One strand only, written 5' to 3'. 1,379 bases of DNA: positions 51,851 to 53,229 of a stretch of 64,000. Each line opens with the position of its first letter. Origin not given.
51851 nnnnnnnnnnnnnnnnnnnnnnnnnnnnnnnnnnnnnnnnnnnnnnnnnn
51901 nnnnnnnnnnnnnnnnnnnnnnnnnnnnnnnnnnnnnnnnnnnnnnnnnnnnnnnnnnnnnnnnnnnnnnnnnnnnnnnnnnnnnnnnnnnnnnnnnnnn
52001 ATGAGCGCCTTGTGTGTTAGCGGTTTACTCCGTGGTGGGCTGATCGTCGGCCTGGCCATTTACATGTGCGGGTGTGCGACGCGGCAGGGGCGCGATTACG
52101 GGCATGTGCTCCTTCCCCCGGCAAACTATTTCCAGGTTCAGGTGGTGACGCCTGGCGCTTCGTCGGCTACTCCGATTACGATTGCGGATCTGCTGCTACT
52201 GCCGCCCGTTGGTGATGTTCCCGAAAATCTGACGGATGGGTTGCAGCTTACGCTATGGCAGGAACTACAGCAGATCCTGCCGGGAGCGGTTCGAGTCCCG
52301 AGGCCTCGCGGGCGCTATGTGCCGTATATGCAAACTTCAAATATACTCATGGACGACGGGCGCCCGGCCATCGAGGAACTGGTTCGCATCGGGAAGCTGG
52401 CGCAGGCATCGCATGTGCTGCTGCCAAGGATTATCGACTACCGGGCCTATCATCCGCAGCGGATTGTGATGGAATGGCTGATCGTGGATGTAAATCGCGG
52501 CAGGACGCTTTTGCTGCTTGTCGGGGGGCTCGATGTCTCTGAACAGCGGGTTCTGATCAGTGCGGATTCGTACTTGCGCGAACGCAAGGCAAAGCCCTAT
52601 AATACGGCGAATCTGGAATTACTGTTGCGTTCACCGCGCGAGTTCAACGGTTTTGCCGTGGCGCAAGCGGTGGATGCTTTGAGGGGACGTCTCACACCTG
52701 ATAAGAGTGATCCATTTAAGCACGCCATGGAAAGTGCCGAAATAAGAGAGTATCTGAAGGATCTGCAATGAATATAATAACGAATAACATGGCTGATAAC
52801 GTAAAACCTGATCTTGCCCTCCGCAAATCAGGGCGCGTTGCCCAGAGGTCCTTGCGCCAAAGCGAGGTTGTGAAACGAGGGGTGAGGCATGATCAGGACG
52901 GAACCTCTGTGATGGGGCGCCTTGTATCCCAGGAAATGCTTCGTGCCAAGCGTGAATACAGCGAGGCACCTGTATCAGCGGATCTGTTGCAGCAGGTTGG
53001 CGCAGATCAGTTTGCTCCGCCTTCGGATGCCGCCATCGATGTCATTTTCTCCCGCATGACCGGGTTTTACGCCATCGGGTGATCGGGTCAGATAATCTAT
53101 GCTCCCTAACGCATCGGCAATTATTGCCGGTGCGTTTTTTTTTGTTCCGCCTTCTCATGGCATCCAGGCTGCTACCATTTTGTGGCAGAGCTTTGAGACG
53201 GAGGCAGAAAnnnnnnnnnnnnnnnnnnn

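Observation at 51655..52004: sigma54-driven small ORF ending on a G9 tract that would fuse it to the downstream lipoprotein after a +1 slip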

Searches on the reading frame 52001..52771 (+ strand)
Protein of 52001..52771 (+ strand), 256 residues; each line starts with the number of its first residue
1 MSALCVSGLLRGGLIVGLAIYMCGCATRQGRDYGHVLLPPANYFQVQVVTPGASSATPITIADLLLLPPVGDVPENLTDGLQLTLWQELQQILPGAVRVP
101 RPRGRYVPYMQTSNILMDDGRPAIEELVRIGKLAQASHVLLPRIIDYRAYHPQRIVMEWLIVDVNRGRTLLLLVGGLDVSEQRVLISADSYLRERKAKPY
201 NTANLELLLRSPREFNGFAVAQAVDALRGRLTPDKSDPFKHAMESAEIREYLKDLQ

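Call 3: search_protein_families(library=pfam, proteins=[window:52001-52768:+], max_evalue=1)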
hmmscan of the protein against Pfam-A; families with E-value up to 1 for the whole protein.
window:52001-52768:+ (256 aa): 0 families

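Call 18: search_protein_families(library=ncbifam, proteins=[window:52001-52768:+], max_evalue=1)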
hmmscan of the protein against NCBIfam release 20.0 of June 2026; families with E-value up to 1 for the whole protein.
window:52001-52768:+ (256 aa): 0 families

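Call 21: find_encoding_contigs(protein=window:52001-52771:+, flank=1500, max_places=10)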
Protein window:52001-52771:+ (256 aa): 4 contigs read that carry it; 2 places shown.
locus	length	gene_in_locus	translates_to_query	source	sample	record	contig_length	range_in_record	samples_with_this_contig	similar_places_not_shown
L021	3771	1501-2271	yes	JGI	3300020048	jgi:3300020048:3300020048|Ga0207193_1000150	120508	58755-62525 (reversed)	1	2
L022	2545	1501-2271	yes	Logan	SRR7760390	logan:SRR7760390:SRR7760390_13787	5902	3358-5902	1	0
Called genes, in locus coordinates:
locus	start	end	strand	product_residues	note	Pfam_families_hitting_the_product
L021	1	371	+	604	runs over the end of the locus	PF01973:MptE-like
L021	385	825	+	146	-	PF02561:FliS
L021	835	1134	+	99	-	-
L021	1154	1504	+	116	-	-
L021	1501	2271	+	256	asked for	-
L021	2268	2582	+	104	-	-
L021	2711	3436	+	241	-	PF22692:LlgE_F_G_D1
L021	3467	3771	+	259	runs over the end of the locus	PF00460:Flg_bb_rod, PF22692:LlgE_F_G_D1, PF06429:Flg_bbr_C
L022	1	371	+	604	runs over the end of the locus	PF01973:MptE-like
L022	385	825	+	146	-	PF02561:FliS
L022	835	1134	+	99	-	-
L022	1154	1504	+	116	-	-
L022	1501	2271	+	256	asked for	-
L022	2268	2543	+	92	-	?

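Call 33: predict_structure(alignment_id=A2)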
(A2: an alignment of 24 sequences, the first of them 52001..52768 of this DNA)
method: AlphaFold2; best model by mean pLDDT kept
length: 256 residues; sequences in the alignment: 24
mean_pLDDT: 78.9   pTM: 0.70
mean pLDDT of the five models: 78.9, 78.7, 78.4, 77.7, 75.7
residues with pLDDT >= 90: 93; 70-90: 100; 50-70: 37; < 50: 26
segments of 3 or more residues with pLDDT < 50: 26-44, 240-244
pLDDT, mean of each block of 10 residues (from residue 1): 63 80 53 41 58 71 93 85 93 90 76 82 92 94 91 90 93 89 86 76 88 91 89 70 52 55
secondary structure, 60 per line:
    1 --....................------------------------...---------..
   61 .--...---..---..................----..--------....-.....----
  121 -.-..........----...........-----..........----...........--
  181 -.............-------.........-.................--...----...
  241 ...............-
elements in order: H3-22 E47-49 E59-61 E64-66 H75-92 H107-110 H112-115 H124-133 E138-148 E154-163 E168-178 H182-194 H202-210 H212-227 E231-233 H238-255

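Call 54: search_solved_structures(query=A2, max_evalue=10)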
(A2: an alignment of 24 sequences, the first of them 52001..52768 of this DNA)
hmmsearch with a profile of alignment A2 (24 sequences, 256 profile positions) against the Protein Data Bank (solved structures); distinct sequences matched with E-value up to 10: 2.
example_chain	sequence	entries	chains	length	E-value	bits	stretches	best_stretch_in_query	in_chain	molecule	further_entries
7mwq_B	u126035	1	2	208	0.47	12.6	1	180-241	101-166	LHD29B53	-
3i2b_A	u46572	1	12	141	0.85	11.8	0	170-210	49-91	6-pyruvoyl tetrahydrobiopterin synthase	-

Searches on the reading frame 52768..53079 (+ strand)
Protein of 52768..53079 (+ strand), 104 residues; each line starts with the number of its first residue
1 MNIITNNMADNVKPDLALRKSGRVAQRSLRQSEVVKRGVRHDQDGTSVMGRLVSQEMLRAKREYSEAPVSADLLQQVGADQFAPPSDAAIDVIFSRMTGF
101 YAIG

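Call 3: search_protein_families(library=pfam, proteins=[window:52768-53079:+], max_evalue=1)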
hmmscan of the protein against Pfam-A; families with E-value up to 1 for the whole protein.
window:52768-53079:+ (104 aa): 0 families

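Call 18: search_protein_families(library=ncbifam, proteins=[window:52768-53079:+], max_evalue=1)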
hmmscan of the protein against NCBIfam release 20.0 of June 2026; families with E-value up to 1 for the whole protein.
window:52768-53079:+ (104 aa): 0 families
